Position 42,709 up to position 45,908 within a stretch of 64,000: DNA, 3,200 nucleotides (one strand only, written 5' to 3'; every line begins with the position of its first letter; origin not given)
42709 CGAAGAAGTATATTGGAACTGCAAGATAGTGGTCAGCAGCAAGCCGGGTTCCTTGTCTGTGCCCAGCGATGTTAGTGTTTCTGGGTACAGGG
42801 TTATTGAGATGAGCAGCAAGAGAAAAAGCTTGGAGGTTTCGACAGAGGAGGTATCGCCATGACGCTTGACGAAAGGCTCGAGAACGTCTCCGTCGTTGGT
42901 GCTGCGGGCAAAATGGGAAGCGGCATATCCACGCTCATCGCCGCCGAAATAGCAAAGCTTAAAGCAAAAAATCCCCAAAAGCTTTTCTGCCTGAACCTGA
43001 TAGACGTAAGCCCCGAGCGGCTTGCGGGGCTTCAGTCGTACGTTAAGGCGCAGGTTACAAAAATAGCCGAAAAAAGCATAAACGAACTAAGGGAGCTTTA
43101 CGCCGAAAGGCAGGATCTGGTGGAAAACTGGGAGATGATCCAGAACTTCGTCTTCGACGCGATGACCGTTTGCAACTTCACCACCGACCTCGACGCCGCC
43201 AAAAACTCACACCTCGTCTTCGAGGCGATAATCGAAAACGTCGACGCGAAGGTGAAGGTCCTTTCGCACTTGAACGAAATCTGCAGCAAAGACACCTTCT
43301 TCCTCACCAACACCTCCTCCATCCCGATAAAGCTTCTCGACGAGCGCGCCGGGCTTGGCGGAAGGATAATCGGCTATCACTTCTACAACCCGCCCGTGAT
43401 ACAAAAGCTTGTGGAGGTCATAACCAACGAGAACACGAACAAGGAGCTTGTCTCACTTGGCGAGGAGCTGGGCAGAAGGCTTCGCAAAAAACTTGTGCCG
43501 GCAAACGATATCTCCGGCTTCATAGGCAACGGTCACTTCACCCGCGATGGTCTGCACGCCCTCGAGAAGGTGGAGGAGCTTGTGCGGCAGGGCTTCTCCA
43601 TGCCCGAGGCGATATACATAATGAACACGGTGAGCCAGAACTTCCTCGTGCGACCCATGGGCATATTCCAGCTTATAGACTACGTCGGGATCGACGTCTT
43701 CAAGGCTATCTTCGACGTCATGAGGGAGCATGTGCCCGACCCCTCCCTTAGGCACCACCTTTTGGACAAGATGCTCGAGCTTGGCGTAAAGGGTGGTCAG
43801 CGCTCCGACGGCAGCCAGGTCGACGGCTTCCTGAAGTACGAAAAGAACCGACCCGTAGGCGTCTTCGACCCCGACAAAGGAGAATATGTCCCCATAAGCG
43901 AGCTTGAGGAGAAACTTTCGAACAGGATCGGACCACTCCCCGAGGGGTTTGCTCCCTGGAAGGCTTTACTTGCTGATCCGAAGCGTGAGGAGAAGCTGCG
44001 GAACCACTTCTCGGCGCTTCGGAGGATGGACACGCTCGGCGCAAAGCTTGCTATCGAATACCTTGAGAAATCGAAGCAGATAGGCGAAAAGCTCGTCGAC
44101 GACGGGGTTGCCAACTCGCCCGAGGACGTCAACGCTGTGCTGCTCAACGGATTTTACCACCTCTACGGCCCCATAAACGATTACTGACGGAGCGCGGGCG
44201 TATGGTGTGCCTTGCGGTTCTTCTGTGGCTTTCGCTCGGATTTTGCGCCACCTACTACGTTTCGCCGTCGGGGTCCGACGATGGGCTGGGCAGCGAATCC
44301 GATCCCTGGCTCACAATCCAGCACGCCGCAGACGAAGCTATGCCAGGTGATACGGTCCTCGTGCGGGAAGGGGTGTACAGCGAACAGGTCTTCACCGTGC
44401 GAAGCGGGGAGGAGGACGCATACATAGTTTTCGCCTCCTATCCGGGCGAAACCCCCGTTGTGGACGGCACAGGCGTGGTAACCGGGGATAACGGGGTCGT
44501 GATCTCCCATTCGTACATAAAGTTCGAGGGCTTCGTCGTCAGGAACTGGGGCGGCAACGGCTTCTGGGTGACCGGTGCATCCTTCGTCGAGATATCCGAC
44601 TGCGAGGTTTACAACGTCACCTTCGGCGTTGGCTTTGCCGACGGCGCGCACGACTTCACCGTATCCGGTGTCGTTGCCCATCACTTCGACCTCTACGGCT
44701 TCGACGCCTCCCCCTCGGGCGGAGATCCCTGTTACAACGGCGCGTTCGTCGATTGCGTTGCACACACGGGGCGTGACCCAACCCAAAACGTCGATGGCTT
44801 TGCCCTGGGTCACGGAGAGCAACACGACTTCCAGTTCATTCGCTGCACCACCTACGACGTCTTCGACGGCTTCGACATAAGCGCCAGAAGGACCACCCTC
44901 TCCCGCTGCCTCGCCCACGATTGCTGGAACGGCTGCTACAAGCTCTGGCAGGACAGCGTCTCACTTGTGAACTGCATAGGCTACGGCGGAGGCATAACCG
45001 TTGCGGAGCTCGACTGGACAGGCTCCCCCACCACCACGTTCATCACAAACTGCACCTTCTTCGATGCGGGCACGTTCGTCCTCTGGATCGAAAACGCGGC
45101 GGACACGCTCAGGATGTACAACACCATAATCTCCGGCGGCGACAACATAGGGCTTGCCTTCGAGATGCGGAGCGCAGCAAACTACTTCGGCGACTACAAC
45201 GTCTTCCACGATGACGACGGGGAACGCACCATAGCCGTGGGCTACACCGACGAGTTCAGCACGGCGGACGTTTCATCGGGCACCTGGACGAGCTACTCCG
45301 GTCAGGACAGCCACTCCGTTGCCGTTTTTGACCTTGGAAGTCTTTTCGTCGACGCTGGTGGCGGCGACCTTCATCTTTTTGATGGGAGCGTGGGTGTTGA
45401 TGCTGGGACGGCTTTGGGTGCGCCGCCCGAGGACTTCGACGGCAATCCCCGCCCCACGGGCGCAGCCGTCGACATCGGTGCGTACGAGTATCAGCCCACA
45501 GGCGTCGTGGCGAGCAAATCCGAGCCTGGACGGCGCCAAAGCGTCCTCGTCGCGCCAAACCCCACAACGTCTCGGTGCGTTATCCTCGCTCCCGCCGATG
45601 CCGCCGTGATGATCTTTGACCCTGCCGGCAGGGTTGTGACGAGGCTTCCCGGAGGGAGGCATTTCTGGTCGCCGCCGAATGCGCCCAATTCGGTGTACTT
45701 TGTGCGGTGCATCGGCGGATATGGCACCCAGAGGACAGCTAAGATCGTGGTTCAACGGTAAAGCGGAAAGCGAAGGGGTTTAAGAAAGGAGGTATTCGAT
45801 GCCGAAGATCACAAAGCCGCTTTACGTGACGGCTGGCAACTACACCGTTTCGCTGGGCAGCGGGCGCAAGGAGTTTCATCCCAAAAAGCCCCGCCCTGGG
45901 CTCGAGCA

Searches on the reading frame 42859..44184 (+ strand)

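Call 57: search_protein_families(library=pfam, proteins=[window:42859-44184:+], max_evalue=0.001)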
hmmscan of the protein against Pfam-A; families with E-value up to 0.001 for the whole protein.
window:42859-44184:+ (442 aa): 2 families
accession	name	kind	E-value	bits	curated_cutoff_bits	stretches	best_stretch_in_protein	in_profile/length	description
PF02737.24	3HCDH_N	-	8.5e-33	114.2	22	1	9-217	1-179/180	3-hydroxyacyl-CoA dehydrogenase, NAD binding domain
PF00725.27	3HCDH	-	6.8e-10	39.8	22.1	1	235-317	12-92/97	3-hydroxyacyl-CoA dehydrogenase, C-terminal domain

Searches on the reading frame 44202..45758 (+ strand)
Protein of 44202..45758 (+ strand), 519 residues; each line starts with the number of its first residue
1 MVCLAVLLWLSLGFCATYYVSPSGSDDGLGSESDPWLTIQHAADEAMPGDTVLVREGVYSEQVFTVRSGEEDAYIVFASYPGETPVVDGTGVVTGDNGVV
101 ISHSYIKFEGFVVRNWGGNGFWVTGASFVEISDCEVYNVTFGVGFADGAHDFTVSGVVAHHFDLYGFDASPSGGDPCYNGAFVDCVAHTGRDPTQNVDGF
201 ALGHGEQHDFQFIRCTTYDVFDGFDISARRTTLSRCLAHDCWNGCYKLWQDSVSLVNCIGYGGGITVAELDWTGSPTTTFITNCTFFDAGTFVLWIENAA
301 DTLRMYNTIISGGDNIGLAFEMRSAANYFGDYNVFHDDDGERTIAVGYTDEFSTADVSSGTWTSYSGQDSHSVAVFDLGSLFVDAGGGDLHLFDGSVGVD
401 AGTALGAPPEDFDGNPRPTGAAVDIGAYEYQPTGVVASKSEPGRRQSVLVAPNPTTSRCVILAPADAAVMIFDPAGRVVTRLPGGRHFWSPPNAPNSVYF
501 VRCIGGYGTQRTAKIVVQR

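Call 57: search_protein_families(library=pfam, proteins=[window:44202-45758:+], max_evalue=0.001)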
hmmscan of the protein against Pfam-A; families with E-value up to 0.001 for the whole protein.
window:44202-45758:+ (519 aa): 1 family
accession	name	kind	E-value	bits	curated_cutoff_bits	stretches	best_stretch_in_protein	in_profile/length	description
PF13229.12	Beta_helix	-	3.3e-14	53.2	25.9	2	95-206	22-124/158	Right handed beta helix region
